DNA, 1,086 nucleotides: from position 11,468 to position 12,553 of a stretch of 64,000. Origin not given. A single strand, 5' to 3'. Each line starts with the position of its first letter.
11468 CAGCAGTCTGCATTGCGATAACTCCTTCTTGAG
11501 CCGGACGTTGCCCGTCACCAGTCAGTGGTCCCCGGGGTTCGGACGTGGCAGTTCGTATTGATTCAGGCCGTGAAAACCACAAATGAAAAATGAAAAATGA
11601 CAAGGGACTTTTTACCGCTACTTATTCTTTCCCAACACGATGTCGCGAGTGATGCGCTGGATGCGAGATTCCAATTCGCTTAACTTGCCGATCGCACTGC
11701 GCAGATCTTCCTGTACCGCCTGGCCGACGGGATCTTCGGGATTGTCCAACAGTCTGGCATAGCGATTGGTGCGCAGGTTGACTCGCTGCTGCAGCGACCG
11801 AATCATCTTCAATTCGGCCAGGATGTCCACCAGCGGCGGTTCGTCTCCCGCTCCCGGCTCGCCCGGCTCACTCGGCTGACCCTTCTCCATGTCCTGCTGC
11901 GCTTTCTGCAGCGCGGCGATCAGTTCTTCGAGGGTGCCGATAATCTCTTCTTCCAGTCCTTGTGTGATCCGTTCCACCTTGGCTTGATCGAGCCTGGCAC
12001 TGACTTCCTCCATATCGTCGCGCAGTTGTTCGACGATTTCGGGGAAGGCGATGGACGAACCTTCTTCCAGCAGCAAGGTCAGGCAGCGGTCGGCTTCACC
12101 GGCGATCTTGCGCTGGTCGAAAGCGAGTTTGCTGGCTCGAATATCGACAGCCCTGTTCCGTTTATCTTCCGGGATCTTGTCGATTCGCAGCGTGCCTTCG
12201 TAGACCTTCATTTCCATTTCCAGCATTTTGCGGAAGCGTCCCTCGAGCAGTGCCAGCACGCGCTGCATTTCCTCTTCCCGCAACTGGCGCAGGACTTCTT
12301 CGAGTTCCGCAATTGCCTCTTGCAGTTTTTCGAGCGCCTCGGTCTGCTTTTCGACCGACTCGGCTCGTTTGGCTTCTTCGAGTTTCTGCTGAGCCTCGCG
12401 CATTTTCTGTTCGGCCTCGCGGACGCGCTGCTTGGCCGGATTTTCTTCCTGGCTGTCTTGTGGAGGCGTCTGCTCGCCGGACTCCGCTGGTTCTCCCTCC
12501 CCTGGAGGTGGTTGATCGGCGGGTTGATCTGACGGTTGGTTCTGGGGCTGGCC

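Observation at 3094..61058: Composite MITE-like intergenic repeat family, at least 6 copies in 64 kb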

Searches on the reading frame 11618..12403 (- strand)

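Call 122: search_protein_families(library=pfam, proteins=[window:11618-12403:-], max_evalue=0.001)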
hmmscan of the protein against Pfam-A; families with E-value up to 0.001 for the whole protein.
window:11618-12403:- (261 aa): 1 family
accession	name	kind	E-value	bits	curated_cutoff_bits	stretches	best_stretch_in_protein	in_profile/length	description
PF13779.11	DUF4175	-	5.8e-05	21.7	27.3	1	1-46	707-752/825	Domain of unknown function (DUF4175)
